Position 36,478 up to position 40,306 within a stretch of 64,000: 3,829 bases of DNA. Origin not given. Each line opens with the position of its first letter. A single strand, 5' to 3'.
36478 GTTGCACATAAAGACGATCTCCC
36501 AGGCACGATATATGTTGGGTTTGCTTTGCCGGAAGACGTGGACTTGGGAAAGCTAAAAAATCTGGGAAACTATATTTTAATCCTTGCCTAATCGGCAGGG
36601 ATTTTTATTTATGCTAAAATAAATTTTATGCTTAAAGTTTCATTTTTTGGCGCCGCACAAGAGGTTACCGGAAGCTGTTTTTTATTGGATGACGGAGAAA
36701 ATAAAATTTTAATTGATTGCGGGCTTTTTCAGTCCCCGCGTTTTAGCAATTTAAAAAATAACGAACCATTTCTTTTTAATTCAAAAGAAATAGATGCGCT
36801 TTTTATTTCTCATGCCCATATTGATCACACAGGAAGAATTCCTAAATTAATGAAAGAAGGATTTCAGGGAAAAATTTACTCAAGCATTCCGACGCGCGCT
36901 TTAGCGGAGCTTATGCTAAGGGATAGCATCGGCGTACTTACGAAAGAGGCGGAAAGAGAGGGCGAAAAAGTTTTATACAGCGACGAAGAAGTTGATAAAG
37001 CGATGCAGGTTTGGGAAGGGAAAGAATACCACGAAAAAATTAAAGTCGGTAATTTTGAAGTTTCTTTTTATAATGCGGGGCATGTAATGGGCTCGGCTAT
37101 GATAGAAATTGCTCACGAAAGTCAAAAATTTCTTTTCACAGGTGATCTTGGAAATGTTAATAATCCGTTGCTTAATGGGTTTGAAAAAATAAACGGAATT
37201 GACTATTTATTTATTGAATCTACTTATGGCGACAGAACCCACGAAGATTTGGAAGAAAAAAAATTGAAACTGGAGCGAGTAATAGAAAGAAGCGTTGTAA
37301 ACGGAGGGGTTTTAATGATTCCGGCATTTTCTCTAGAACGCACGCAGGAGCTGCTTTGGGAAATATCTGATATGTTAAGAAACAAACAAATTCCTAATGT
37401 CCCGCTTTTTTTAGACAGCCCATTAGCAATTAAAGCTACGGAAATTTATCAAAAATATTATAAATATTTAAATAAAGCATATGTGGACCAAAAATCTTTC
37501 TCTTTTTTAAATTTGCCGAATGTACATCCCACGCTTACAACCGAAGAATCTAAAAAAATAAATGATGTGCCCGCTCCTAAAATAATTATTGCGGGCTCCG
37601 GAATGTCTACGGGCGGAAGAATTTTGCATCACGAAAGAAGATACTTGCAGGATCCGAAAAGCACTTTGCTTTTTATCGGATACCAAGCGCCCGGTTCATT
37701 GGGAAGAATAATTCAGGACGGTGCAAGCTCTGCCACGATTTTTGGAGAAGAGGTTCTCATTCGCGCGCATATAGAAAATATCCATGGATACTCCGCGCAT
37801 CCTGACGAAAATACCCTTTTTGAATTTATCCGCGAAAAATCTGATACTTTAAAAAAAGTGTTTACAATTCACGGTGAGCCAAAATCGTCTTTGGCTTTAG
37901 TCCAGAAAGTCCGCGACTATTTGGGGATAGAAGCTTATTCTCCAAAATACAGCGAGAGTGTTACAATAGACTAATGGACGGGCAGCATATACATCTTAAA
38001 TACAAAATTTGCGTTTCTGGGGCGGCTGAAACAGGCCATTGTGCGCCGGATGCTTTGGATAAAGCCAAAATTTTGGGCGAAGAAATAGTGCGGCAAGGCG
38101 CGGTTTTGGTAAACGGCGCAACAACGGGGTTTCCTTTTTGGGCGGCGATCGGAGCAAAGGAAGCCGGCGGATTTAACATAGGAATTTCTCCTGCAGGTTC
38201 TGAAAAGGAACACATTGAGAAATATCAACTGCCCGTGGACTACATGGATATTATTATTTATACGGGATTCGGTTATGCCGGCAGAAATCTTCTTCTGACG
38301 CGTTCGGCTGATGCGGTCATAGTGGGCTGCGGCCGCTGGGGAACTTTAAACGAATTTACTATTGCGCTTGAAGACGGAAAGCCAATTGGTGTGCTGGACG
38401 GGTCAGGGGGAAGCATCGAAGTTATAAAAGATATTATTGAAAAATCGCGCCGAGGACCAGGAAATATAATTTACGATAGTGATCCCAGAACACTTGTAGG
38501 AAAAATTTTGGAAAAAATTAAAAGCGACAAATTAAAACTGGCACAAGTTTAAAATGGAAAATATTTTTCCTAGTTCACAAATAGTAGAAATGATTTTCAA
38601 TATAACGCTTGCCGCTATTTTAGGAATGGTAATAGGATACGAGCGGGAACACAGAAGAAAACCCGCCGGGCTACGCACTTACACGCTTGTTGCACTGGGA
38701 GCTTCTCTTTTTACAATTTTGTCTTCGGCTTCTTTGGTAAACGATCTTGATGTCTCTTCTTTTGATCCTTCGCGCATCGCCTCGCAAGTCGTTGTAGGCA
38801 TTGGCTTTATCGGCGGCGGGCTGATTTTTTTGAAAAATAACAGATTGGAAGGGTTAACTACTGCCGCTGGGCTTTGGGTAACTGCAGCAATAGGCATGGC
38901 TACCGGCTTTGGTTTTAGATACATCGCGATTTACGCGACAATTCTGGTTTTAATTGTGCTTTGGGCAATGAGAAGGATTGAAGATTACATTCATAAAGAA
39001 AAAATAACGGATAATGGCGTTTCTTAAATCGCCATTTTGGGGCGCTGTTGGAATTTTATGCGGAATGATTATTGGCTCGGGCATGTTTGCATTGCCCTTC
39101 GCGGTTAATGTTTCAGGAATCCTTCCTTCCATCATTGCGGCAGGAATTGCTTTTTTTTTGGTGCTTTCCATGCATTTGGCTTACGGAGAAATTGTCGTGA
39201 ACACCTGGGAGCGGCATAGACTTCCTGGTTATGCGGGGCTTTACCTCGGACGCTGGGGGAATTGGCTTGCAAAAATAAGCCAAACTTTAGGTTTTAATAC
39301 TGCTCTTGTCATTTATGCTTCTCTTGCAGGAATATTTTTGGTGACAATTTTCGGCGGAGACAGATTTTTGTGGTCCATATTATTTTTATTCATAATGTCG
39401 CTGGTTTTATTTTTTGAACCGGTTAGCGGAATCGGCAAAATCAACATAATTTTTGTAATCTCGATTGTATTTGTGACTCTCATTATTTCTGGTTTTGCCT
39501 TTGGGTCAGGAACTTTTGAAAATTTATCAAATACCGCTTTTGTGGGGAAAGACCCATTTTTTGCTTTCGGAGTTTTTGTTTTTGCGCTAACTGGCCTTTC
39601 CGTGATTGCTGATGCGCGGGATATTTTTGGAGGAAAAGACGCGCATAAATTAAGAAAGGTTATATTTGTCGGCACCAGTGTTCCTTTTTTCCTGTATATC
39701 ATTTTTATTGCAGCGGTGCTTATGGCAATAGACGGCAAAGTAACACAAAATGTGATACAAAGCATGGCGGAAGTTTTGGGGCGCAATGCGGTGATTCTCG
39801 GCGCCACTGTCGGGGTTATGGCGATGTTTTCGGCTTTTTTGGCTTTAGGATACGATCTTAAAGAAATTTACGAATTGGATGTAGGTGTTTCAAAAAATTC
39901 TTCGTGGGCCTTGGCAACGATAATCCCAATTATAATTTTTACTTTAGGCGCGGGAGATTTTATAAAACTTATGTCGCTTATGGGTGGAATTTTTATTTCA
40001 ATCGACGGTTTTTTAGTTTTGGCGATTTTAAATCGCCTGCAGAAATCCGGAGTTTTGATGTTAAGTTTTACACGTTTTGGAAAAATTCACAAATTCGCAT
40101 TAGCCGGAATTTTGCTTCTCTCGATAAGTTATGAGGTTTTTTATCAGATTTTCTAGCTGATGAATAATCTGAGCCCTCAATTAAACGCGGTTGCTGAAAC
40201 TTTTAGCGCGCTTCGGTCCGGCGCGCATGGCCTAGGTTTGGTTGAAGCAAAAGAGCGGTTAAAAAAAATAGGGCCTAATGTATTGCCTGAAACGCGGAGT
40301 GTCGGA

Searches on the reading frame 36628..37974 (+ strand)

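Call 57: search_protein_families(library=pfam, proteins=[window:36628-37974:+], max_evalue=0.00001)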
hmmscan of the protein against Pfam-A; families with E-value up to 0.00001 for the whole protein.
window:36628-37974:+ (448 aa): 5 families
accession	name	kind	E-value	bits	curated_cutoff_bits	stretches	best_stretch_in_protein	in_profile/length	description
PF10996.14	Beta-Casp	-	1.3e-35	123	27.7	1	239-361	1-119/120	Beta-Casp domain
PF00753.33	Lactamase_B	-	1.1e-14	55.3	22.7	1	13-196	4-165/196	Metallo-beta-lactamase superfamily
PF16661.11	Lactamase_B_6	-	6.1e-13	49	27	1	20-188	2-176/193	Metallo-beta-lactamase superfamily domain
PF07521.17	RMMBL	-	3.2e-11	43.5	21.6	1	376-439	2-63/63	Zn-dependent metallo-hydrolase RNA specificity domain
PF12706.13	Lactamase_B_2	-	1e-08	35.4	27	1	26-202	2-169/200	Beta-lactamase superfamily domain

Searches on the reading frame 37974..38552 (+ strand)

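Call 57: search_protein_families(library=pfam, proteins=[window:37974-38552:+], max_evalue=0.00001)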
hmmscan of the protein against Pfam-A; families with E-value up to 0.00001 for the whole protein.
window:37974-38552:+ (192 aa): 1 family
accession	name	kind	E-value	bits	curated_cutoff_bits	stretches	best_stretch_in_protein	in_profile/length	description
PF18306.6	LDcluster4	-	1.9e-35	122.2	26.3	1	9-174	1-150/151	SLOG cluster4 family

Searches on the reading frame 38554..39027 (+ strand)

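Call 57: search_protein_families(library=pfam, proteins=[window:38554-39027:+], max_evalue=0.00001)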
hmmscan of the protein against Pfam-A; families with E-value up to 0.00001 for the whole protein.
window:38554-39027:+ (157 aa): 1 family
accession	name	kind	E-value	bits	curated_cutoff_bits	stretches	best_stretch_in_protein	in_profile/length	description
PF02308.21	MgtC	-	4.4e-40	137.2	31.4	1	18-144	2-120/121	MgtC family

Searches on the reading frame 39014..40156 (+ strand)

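Call 57: search_protein_families(library=pfam, proteins=[window:39014-40156:+], max_evalue=0.00001)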
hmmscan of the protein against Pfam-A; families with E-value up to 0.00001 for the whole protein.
window:39014-40156:+ (380 aa): 3 families
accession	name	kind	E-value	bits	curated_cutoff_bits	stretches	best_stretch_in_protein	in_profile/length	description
PF03222.19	Trp_Tyr_perm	-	1e-12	48.3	22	1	8-283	5-297/393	Tryptophan/tyrosine permease family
PF13520.12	AA_permease_2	-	2.9e-08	33.5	27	1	8-277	3-287/427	Amino acid permease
PF01490.24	Aa_trans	-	2.1e-06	27.1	25.6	1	8-277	5-287/410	Transmembrane amino acid transporter protein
